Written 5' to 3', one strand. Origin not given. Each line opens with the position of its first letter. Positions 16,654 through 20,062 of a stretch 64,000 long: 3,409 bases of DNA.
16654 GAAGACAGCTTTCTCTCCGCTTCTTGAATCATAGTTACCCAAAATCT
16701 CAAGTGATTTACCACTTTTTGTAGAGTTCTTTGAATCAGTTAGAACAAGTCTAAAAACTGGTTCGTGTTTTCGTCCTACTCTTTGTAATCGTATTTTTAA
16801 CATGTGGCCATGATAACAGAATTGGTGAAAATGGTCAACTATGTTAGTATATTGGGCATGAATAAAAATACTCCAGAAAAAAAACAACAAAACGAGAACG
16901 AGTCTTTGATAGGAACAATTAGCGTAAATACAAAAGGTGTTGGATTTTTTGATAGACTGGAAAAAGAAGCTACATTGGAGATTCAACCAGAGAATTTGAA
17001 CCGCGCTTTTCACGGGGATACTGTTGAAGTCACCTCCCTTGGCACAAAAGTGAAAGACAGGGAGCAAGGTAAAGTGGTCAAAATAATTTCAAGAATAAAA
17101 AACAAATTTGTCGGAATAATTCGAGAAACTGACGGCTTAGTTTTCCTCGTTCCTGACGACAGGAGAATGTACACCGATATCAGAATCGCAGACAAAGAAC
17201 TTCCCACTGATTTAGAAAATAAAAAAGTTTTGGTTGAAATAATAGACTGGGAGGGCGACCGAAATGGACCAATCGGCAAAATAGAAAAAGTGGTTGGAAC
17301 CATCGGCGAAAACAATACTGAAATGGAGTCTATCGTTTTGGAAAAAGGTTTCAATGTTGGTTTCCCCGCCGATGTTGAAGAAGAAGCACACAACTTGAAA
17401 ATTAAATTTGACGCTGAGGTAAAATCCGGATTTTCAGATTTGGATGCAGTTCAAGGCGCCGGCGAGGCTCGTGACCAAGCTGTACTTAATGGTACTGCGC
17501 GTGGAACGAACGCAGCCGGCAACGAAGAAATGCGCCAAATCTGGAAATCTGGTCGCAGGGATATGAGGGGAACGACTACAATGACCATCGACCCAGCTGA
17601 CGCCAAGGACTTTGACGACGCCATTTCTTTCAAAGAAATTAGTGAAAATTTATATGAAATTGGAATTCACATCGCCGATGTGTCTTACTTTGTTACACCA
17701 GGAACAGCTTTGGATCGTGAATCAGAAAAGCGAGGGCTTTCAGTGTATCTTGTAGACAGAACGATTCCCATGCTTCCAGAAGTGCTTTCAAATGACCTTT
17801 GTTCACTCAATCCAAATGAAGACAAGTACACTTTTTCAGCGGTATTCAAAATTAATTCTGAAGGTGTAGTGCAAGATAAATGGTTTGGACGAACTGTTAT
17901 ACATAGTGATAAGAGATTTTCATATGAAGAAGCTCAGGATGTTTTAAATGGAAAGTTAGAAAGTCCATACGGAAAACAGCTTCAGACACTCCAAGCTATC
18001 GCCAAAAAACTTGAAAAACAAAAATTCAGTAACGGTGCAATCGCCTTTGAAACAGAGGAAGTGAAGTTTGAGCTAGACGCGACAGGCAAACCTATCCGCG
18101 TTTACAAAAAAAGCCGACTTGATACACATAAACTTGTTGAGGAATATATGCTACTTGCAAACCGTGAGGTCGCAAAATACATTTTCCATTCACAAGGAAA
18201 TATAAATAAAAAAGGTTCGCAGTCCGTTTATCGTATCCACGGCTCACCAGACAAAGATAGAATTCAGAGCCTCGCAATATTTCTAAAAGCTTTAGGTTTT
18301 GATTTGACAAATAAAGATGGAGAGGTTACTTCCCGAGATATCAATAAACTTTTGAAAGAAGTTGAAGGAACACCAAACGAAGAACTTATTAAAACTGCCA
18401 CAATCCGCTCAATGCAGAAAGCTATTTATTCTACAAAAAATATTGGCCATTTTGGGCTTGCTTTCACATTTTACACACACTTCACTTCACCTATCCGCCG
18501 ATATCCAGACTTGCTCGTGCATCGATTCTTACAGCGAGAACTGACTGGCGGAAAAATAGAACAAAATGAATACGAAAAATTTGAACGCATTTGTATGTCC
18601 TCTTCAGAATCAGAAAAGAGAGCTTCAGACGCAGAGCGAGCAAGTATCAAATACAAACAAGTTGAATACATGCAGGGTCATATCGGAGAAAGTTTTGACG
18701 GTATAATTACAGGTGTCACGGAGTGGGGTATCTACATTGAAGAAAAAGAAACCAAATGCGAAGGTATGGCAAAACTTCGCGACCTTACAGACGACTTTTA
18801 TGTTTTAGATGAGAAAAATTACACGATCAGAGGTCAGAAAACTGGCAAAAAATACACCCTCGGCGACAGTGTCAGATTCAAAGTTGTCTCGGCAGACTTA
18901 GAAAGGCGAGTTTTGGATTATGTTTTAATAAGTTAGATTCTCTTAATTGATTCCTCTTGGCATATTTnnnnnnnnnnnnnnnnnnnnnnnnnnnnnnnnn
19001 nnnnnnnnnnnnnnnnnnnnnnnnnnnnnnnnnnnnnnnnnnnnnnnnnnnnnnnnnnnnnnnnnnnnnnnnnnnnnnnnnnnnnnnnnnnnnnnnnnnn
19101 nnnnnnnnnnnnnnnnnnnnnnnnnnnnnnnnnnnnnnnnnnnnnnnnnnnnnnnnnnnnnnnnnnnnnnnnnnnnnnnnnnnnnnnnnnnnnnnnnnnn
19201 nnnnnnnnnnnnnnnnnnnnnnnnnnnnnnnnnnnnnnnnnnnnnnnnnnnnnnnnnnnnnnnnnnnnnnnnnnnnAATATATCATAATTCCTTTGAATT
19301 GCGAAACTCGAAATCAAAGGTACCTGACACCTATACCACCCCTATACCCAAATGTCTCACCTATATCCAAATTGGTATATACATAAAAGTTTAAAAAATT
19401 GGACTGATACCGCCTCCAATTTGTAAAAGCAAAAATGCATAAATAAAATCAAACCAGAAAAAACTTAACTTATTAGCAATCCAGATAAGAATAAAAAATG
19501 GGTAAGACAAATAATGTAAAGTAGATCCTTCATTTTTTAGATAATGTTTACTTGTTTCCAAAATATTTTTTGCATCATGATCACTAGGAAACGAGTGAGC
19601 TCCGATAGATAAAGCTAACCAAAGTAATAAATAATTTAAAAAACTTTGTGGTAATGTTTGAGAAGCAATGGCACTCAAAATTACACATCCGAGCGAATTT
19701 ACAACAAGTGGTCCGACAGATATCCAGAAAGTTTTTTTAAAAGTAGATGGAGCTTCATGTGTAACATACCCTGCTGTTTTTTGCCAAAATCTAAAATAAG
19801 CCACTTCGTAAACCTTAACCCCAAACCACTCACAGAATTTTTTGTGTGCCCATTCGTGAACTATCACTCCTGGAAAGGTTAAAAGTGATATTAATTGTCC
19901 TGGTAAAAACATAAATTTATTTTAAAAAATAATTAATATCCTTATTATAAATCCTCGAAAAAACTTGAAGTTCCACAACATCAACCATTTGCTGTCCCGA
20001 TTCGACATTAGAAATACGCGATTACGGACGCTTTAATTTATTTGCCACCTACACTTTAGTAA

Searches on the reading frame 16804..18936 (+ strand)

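Call 46: search_protein_families(library=pfam, proteins=[window:16804-18936:+], max_evalue=0.00001)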
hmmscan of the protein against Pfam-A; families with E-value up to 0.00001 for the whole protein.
window:16804-18936:+ (710 aa): 4 families
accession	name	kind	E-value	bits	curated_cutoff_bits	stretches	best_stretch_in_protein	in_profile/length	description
PF00773.25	RNB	-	1.6e-110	369.8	29.3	1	251-581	1-325/326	RNB domain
PF17876.7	CSD2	-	2.4e-19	69.6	26.2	1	114-188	1-74/74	Cold shock domain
PF17849.7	OB_Dis3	-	1.3e-10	41.6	22.8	1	113-181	2-76/77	Dis3-like cold-shock domain 2 (CSD2)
PF08206.17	OB_RNB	-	2.8e-10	40.2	24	1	37-94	1-58/58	Ribonuclease B OB domain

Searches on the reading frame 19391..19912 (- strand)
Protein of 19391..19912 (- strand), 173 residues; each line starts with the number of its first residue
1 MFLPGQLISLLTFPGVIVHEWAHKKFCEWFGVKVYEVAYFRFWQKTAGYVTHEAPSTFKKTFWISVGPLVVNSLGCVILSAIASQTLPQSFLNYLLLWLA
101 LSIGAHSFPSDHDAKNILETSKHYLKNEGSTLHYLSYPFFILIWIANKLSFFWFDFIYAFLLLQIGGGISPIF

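Call 46: search_protein_families(library=pfam, proteins=[window:19391-19912:-], max_evalue=0.00001)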
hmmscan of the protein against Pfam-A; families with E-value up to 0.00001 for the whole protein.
window:19391-19912:- (173 aa): 1 family
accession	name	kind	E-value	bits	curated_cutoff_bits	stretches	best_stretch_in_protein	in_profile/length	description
PF11667.14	DUF3267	-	7.4e-07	29.9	27.1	1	15-104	4-88/108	Putative zincin peptidase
